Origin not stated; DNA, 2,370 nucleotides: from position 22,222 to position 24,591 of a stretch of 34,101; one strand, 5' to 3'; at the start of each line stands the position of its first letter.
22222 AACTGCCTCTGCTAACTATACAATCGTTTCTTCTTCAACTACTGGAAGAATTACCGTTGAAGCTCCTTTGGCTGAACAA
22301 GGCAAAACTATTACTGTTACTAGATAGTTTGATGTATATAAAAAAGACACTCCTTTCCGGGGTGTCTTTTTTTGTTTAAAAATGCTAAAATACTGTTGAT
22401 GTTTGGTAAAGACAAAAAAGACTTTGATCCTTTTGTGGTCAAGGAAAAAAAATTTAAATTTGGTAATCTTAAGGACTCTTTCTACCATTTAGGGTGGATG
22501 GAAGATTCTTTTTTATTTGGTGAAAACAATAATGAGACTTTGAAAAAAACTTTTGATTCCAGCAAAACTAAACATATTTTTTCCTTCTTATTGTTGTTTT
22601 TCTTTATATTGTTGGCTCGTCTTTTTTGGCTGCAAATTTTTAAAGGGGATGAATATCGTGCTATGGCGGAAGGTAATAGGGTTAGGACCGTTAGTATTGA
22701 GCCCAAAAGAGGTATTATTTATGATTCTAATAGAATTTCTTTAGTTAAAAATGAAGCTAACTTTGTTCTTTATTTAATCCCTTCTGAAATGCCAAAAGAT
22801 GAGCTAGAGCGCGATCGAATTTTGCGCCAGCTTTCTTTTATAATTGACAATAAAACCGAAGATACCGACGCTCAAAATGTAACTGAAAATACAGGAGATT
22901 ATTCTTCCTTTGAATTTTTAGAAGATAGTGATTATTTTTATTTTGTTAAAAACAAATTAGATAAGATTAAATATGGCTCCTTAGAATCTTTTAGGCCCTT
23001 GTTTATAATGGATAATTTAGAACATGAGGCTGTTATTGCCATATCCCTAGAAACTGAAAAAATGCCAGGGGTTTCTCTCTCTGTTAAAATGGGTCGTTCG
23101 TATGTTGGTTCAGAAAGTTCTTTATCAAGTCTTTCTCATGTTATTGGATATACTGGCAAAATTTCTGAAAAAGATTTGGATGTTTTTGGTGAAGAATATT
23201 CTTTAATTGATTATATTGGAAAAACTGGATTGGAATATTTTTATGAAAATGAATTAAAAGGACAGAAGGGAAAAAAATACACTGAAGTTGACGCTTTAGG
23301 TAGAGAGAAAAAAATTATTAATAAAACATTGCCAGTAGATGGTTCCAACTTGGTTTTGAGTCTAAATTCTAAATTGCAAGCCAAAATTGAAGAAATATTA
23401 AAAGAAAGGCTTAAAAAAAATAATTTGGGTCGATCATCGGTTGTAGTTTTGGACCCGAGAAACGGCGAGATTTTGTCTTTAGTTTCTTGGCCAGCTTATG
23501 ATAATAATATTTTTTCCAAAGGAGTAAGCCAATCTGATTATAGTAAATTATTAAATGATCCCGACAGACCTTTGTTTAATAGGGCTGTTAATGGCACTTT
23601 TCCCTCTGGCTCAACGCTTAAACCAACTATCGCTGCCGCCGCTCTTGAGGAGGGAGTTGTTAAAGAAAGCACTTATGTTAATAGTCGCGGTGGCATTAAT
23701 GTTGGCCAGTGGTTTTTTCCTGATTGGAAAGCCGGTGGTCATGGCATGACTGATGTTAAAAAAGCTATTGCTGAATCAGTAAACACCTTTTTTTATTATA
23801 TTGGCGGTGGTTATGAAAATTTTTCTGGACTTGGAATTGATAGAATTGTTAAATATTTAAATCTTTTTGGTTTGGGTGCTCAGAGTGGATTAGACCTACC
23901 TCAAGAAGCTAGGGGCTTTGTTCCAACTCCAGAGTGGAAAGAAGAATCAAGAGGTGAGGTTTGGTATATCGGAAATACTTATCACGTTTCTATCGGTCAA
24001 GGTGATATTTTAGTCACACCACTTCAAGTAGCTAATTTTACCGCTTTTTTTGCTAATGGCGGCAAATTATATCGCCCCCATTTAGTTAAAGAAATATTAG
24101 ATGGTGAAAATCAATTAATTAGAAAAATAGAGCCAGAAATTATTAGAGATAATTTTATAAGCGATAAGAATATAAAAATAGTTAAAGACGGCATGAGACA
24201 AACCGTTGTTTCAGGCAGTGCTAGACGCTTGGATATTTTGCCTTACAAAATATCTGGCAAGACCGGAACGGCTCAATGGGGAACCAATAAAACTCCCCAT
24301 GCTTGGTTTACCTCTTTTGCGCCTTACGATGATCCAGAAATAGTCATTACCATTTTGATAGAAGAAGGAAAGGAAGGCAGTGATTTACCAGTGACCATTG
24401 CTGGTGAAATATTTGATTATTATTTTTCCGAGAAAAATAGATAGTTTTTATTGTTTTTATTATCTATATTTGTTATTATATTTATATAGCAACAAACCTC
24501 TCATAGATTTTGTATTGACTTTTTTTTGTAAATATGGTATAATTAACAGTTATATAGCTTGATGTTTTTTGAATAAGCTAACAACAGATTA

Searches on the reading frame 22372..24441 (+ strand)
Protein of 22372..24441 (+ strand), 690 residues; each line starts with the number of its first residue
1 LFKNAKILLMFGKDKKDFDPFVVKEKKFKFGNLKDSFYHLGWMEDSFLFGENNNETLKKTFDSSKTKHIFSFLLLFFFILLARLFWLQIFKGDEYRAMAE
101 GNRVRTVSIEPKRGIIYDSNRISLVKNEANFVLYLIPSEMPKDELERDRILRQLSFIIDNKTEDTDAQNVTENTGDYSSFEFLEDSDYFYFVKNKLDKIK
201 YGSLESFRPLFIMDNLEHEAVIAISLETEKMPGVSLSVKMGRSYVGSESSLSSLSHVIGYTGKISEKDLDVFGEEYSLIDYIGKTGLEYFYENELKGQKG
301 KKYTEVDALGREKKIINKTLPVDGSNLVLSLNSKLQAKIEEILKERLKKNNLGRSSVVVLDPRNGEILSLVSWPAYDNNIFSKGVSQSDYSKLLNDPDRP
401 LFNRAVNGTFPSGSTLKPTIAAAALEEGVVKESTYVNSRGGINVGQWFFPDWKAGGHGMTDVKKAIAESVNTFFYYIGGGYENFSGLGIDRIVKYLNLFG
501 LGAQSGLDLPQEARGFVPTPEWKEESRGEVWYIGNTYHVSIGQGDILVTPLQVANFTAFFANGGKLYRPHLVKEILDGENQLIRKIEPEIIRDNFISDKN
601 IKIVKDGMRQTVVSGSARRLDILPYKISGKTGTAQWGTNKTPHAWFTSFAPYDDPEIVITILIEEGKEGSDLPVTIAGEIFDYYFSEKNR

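Call 89: search_protein_families(library=pfam, proteins=[window:22372-24441:+], max_evalue=0.00001)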
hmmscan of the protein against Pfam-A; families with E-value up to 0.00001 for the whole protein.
window:22372-24441:+ (690 aa): 2 families
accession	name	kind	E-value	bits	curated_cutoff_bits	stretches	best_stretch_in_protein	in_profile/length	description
PF00905.27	Transpeptidase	-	1.4e-65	221.9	22.1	1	356-680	2-297/299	Penicillin binding protein transpeptidase domain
PF03717.20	PBP_dimer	-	2.4e-35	123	24.4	1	109-313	2-176/180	Penicillin-binding Protein dimerisation domain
